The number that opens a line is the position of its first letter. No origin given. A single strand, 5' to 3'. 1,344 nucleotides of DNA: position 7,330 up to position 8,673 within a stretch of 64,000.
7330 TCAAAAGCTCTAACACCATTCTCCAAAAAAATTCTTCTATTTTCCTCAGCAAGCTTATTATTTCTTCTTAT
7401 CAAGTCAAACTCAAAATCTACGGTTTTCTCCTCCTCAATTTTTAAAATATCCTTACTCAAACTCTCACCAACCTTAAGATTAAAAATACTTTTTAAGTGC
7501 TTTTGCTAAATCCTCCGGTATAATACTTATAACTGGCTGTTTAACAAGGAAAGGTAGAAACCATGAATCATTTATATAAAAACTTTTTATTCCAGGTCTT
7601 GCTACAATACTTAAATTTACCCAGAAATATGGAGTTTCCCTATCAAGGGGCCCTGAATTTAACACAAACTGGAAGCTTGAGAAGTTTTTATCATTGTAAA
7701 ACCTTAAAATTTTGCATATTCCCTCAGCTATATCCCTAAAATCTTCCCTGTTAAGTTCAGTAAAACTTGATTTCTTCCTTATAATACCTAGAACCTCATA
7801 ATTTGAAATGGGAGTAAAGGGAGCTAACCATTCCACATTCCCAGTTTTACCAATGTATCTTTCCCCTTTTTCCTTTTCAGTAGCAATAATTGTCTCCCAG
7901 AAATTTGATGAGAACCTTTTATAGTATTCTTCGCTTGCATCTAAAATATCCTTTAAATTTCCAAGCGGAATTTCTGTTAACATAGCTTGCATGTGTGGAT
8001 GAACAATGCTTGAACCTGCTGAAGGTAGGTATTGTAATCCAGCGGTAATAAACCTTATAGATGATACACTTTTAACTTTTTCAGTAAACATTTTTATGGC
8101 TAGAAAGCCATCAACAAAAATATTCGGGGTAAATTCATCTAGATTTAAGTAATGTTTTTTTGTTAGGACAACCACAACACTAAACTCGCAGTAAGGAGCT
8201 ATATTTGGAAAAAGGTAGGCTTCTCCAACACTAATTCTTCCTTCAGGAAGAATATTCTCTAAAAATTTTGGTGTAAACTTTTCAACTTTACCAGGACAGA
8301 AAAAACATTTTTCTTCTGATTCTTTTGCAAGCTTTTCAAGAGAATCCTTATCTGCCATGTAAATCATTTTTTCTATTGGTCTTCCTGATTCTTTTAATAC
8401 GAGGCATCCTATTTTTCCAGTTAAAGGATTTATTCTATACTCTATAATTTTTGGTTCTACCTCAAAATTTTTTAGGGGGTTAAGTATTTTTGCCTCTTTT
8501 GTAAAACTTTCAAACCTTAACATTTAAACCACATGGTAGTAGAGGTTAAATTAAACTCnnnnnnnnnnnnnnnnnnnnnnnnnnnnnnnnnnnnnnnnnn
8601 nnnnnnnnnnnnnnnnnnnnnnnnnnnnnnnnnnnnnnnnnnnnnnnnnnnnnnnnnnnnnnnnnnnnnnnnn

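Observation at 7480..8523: GalT/HIT-family nucleotidyltransferase embedded inside the hypF-hypC-?-hypB-hypA-hypD maturation operon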

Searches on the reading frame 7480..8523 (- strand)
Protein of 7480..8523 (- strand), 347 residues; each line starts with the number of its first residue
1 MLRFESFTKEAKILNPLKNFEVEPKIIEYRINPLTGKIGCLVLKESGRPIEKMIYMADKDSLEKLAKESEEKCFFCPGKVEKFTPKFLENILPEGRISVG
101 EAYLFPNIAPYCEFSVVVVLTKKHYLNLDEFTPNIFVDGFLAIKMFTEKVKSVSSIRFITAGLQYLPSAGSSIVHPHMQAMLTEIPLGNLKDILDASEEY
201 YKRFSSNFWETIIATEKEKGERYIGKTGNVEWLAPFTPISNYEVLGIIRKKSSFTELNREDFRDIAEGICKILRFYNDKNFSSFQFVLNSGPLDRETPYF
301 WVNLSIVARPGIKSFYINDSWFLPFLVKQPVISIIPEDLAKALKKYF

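Call 3: search_protein_families(library=pfam, proteins=[window:7480-8523:-], max_evalue=0.01)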
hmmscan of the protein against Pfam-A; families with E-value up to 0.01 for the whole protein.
window:7480-8523:- (347 aa): 0 families

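Call 4: search_protein_families(library=ncbifam, proteins=[window:7480-8523:-], max_evalue=0.01)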
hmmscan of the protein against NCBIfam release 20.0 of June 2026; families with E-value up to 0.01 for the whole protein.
window:7480-8523:- (347 aa): 2 families
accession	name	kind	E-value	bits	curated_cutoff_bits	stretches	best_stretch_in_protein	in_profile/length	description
NF008724.0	PRK11720.1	equivalog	6e-06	25.6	448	1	169-288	158-278/348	UDP-glucose--hexose-1-phosphate uridylyltransferase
TIGR00209.1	galT_1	equivalog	5.5e-05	22.3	102.1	1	168-287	158-278/349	galactose-1-phosphate uridylyltransferase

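Call 5: find_homologous_proteins(query=window:7480-8523:-, max_evalue=0.001)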
Query window:7480-8523:- (347 aa): 72 proteins with E <= 0.001 among 1935 candidates.
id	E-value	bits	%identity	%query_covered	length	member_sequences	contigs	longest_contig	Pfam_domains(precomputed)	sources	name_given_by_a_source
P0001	2.7e-223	759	97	100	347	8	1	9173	-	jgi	-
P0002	1.2e-188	645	80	100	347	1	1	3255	-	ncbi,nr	ncbi:MAG: hypothetical protein N3E48_02895 [Candidatus Bathyarchaeota archaeon]|nr:hypothetical prot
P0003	2.0e-183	627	79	100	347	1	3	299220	-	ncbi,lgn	ncbi:MAG: hypothetical protein ACKD6N_07615 [Candidatus Bathyarchaeota archaeon]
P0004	8.0e-158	543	64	100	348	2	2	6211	-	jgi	jgi:galactose-1-phosphate uridylyltransferase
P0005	8.6e-158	543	65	100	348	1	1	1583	-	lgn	-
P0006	9.1e-145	500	61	100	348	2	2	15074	-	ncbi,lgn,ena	-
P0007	2.1e-144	499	61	100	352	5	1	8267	-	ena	-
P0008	6.1e-89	317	42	100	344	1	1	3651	-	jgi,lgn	jgi:galactose-1-phosphate uridylyltransferase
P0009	3.1e-87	311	43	99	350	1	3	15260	-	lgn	-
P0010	3.3e-84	301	40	100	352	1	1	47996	-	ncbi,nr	ncbi:MAG: hypothetical protein N2513_07250 [Deltaproteobacteria bacterium]|nr:hypothetical protein [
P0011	4.0e-83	298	39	100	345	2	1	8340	-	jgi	-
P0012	5.2e-80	287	39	100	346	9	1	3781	-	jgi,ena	-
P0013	1.8e-79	286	38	100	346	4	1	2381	-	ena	-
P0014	6.9e-79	284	37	100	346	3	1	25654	-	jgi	jgi:UDPglucose--hexose-1-phosphate uridylyltransferase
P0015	1.0e-78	283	37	100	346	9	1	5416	-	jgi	jgi:UDPglucose--hexose-1-phosphate uridylyltransferase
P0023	2.8e-74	269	39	100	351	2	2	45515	-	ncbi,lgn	ncbi:MAG: hypothetical protein QXZ25_03630 [Candidatus Bathyarchaeia archaeon]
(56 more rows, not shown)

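Call 6: search_solved_structures(query=window:7480-8523:-, max_evalue=1, show_alignments=3)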
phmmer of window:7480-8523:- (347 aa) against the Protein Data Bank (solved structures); distinct sequences matched with E-value up to 1: 4.
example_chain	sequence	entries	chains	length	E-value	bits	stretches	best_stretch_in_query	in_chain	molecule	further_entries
6k5z_A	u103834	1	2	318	6.5e-07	32.2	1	106-307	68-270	Galactose-1-phosphate uridylyltransferase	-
6k9z_A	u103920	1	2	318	1.2e-05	28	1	107-307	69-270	Galactose-1-phosphate uridylyltransferase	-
1z84_A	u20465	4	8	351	2.4e-05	27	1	114-343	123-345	galactose-1-phosphate uridyl transferase-like protein | putative galactose-1-phosphate uridyl transferase | Probable galactose-1-phosphate uridyl transferase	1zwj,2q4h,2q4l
2h39_A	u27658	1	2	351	0.00057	22.5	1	114-343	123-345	Probable galactose-1-phosphate uridyl transferase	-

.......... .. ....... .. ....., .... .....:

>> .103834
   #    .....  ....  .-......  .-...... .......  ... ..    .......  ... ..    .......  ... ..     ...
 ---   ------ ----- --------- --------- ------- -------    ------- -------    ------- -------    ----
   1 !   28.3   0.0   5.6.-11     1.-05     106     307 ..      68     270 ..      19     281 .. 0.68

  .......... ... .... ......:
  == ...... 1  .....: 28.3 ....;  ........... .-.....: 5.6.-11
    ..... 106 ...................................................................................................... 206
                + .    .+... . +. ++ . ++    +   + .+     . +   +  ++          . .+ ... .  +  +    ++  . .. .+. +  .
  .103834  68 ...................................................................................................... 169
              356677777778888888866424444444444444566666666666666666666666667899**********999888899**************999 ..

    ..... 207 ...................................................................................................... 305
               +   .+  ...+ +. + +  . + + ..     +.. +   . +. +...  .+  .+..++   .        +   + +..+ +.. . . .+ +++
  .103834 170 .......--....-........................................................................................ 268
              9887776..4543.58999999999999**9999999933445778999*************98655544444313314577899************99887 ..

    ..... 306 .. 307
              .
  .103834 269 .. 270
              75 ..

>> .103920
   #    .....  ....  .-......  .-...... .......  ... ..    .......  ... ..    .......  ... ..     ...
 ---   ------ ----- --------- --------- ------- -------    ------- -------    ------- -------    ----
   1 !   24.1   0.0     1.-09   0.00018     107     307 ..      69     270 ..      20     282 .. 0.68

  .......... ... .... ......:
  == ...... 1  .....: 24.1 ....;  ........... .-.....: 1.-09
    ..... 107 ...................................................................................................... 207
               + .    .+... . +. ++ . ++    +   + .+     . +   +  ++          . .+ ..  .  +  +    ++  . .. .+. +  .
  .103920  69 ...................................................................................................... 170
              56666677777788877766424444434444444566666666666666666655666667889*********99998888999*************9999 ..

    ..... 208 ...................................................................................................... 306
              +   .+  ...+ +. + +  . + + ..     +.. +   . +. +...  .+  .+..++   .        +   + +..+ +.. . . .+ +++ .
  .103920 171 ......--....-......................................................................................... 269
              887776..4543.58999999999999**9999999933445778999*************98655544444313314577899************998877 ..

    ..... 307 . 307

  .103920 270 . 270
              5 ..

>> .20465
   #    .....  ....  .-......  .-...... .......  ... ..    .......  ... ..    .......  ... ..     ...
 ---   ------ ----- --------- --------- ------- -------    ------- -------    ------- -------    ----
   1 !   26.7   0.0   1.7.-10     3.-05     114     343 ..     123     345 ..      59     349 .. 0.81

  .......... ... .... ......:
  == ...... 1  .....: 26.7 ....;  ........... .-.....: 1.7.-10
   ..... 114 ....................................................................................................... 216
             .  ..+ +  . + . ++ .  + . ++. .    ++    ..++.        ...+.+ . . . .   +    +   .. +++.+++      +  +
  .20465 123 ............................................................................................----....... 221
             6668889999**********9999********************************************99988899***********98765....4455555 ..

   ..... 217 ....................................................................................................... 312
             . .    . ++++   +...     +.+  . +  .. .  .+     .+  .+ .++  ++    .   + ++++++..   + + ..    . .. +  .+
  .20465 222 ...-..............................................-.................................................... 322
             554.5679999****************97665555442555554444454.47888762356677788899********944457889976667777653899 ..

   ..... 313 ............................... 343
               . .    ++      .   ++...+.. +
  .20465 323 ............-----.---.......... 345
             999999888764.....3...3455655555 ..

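Call 11: find_related_loci(query=A2, collection=genome_contigs, flank=10000)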
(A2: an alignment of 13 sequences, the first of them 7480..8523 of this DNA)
Query A2 (347 aa) in genome_contigs; peptide patterns used: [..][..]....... (x = any residue, [..] = any of these).
97 stretches matched a pattern; 82 encode a relative of the query (tblastn E <= 1e-3); the best 80 are kept; 80 distinct loci.
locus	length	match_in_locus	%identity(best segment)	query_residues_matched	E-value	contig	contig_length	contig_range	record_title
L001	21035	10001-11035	79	3-347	0e+0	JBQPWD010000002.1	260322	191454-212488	MAG: Candidatus Bathyarchaeota archaeon isolate SZTDM_202302_bins_159 SZTDM_202302_bins_159_scaffold_2, whole genome sho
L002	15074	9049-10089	61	1-347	3e-149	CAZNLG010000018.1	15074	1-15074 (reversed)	MAG TPA_asm: uncultured Candidatus Bathyarchaeia archaeon isolate binchicken_co184_645 genome assembly, contig: NODE_713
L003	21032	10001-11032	40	1-347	2e-89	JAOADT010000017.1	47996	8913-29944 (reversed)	MAG: Deltaproteobacteria bacterium isolate SKW240 NODE_17_length_47996_cov_4.850188, whole genome shotgun sequence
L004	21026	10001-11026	39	2-344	1e-79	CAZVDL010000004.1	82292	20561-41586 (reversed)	MAG TPA_asm: uncultured Nitrososphaerota archaeon isolate SRP141552_co1_137 genome assembly, contig: NODE_87_length_8229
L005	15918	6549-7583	41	1-346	2e-78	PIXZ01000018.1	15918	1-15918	MAG: Candidatus Bathyarchaeota archaeon isolate M8_bin1642 bin1642_scaffold1799, whole genome shotgun sequence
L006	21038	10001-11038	38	1-347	5e-78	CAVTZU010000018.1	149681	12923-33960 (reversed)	MAG: Candidatus Bathyarchaeota archaeon isolate MFD04408.bin.2.62 genome assembly, contig: contig_25804, whole genome sh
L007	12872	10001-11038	36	1-346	4e-72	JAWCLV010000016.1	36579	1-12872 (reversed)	MAG: Candidatus Bathyarchaeia archaeon isolate JZ-2_201705_bins_236 JZ-2_201705_bins_236_scaffold_16, whole genome shotg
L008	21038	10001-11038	39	1-347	5e-72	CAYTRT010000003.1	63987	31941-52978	MAG TPA_asm: uncultured Nitrososphaeria archaeon isolate SRP104967_co1_41 genome assembly, contig: NODE_113_length_63987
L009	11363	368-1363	40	10-347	1e-64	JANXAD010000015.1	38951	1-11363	MAG: Thermodesulfobacteriaceae bacterium isolate SKYB108 NODE_15_length_38951_cov_12.091218, whole genome shotgun sequen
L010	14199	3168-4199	33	2-345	4e-64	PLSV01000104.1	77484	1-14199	MAG: Syntrophobacteraceae bacterium isolate bog_1154 73.20120700_S1D.281_contig_85237, whole genome shotgun sequence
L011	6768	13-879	37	62-347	2e-61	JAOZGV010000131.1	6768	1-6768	MAG: Candidatus Bathyarchaeota archaeon isolate DVMM_2 S190cm_k147_3889934, whole genome shotgun sequence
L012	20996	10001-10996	38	10-347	1e-59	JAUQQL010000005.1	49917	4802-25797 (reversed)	MAG: Thermodesulfobacteriota bacterium isolate SRBZ-1.bins.32.201808 NODE_262_length_49917_cov_1.694155, whole genome sh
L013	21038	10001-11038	39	1-347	5e-76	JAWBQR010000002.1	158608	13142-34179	MAG: Nitrososphaerota archaeon isolate JZ-1_201705_bins_35 JZ-1_201705_bins_35_scaffold_2, whole genome shotgun sequence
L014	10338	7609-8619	31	2-347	9e-58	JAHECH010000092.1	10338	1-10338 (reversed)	MAG: Deltaproteobacteria bacterium isolate Ww165 NODE_15236_length_10338_cov_2.520701, whole genome shotgun sequence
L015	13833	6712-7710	33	2-347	2e-57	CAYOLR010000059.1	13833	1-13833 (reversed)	MAG TPA_asm: uncultured Halobacteriales archaeon isolate SRP185896_co1_122 genome assembly, contig: NODE_2863_length_138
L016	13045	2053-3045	33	2-347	3e-57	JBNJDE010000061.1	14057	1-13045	MAG: Halobacteriota archaeon isolate Y23_60dBSd3.bin.23 NODE_1323_length_14057_cov_65.167359, whole genome shotgun seque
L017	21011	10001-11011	32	2-347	8e-57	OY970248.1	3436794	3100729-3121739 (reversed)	MAG: Haloferacaceae archaeon isolate MFD01721.bin.c.6 genome assembly, chromosome: 1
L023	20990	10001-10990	31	2-347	1e-55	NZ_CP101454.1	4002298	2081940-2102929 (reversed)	Halorarius litoreus strain BND22 chromosome, complete genome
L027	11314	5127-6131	32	4-347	2e-52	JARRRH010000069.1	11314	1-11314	MAG: Deltaproteobacteria bacterium isolate Spart_223_MAG scaffold_6451, whole genome shotgun sequence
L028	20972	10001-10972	33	2-340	4e-52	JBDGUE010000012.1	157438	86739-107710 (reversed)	MAG: Halanaeroarchaeum sp. isolate DAL-WCL_35_67C4R c_000000000011, whole genome shotgun sequence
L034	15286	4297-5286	31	2-347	5e-50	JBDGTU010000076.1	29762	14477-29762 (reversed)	MAG: Haloferacaceae archaeon isolate DAL-WCL_32_90C3R c_000000001150, whole genome shotgun sequence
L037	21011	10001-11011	30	2-347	9e-50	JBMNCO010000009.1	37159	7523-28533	MAG: Desulfatiglandales bacterium isolate Bins.026 NODE_2220, whole genome shotgun sequence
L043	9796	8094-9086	31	1-347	7e-48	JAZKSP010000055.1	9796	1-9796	MAG: Thermoplasmatota archaeon isolate NA-30cm_bin.7 NODE_823_length_9796_cov_13.753927, whole genome shotgun sequence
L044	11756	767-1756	29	2-347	4e-47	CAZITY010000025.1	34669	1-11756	MAG TPA_asm: uncultured Halobacteriales archaeon isolate SRP185896_co1_408 genome assembly, contig: NODE_397_length_3466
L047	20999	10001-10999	29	1-347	7e-47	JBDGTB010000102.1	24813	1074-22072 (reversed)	MAG: Haloferacaceae archaeon isolate DAL-WCL_28_69C4R c_000000001663, whole genome shotgun sequence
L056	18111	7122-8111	32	7-347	3e-49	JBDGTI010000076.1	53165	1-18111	MAG: Halodesulfurarchaeum sp. isolate DAL-WCL_29_65C4R c_000000000266, whole genome shotgun sequence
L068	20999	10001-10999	28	1-347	4e-37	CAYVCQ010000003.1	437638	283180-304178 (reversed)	MAG TPA_asm: uncultured Leptospirales bacterium isolate SRP302447_co2_803 genome assembly, contig: NODE_49_length_437638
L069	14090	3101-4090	28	2-345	4e-36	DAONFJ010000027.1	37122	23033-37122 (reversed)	MAG TPA_asm: Spirochaetota bacterium isolate AMR_MDS_3846 NODE_1072_length_37122_cov_10.503871, whole genome shotgun seq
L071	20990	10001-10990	28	2-345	5e-36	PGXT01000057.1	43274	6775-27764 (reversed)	MAG: Spirochaetae bacterium HGW-Spirochaetae-5 bjp_ig2069_scaffold_1702, whole genome shotgun sequence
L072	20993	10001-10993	27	1-345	7e-36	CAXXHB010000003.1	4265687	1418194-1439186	MAG: Spirochaetota bacterium isolate 9c02a98b-b84c-44b5-ab69-c94782187e37 genome assembly, contig: contig_3, whole genom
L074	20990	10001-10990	29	2-345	2e-38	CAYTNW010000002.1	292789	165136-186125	MAG TPA_asm: uncultured Leptospirales bacterium isolate SRP220891_co1_350 genome assembly, contig: NODE_25_length_292789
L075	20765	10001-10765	32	2-261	4e-32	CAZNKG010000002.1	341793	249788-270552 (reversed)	MAG TPA_asm: uncultured Desulfatibacillum sp. isolate binchicken_co107_295 genome assembly, contig: NODE_25_length_34179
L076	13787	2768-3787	30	2-347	5e-47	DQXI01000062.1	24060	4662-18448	MAG TPA_asm: Desulfobacteraceae bacterium isolate HyVt-13 Ga0136651_10000387, whole genome shotgun sequence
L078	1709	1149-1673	37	2-184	1e-28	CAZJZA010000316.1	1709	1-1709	MAG TPA_asm: uncultured Halobacteriales archaeon isolate binchicken_co77_90 genome assembly, contig: NODE_66912_length_1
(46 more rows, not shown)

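Call 16: search_protein_families(library=pfam, proteins=[L044:262-681:-, L028:8682-9884:-, L023:11882-12745:-, L043:5662-7239:-, L017:14731-15585:-, L068:7610-8587:+, L069:1992-2399:+, L072:12597-13592:+, L014:6459-7112:-, L078:218-928:-], max_evalue=0.001)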
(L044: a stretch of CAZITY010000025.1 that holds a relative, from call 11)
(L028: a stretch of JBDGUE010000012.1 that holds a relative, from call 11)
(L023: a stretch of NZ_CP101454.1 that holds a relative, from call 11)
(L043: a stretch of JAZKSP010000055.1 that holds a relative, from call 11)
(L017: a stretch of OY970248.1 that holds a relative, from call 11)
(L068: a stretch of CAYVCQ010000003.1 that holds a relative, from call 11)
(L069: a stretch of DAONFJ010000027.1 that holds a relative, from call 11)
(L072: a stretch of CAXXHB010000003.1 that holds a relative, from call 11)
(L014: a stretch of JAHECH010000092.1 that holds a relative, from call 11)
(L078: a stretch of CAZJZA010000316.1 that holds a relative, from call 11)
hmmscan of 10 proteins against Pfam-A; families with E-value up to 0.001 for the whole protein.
L044:262-681:- (139 aa): 3 families
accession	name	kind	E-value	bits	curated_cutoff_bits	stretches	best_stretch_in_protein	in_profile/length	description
PF01230.28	HIT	-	1.3e-27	96.8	21.5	1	11-105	2-96/98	HIT domain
PF11969.13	DcpS_C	-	6.5e-15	56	24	1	2-103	1-101/114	Scavenger mRNA decapping enzyme C-term binding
PF04677.20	CwfJ_C_1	-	0.00019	21.7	21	1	2-103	13-108/122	Protein similar to CwfJ C-terminus 1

L028:8682-9884:- (400 aa): 1 family
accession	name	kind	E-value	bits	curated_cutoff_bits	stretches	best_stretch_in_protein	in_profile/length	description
PF00809.28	Pterin_bind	-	1.2e-38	133.6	25.5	1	20-269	1-244/244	Pterin binding enzyme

L023:11882-12745:- (287 aa): 2 families
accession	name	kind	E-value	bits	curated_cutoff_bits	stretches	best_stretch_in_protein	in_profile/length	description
PF00378.25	ECH_1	-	3.4e-48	164.6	27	1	33-266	7-240/251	Enoyl-CoA hydratase/isomerase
PF16113.10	ECH_2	-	2.5e-21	77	27.2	1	33-224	2-195/335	Enoyl-CoA hydratase/isomerase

L043:5662-7239:- (525 aa): 3 families
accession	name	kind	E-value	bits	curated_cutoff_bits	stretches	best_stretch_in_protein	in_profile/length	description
PF04055.27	Radical_SAM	-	6e-22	79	29.5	1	106-271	3-166/166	Radical SAM superfamily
PF23545.1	Zn_ribbon_HMPTM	-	3.1e-20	71.9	27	1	13-56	2-45/45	HMPTM N-terminal zinc ribbon domain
PF13353.11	Fer4_12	-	6.7e-05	23.7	22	1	109-202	14-107/137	4Fe-4S single cluster domain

L017:14731-15585:- (284 aa): 1 family
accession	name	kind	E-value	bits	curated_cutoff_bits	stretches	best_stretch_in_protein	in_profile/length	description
PF23366.1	Beta-prop_HVO_0234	-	1.1e-92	311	27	1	20-284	1-274/274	HVO_0234-like, beta propeller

L068:7610-8587:+ (325 aa): 1 family
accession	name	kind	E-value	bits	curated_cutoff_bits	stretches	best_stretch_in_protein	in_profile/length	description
PF07949.17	YbbR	-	2.9e-12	47.2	22.3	2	47-112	2-66/81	YbbR-like protein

L069:1992-2399:+ (135 aa): 0 families

L072:12597-13592:+ (331 aa): 1 family
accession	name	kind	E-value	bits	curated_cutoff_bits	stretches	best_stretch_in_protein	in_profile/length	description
PF01734.28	Patatin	-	1e-27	98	27.7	1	15-174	1-189/191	Patatin-like phospholipase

L014:6459-7112:- (217 aa): 1 family
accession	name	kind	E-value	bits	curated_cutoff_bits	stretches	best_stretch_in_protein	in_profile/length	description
PF02589.21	LUD_dom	-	1.5e-49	168.7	22.6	1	13-211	1-189/189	LUD domain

L078:218-928:- (236 aa): 1 family
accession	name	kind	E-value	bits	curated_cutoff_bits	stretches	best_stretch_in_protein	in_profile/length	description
PF01973.23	MptE-like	-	6.7e-12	46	34.6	1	47-183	22-167/171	6-hydroxymethylpterin diphosphokinase MptE-like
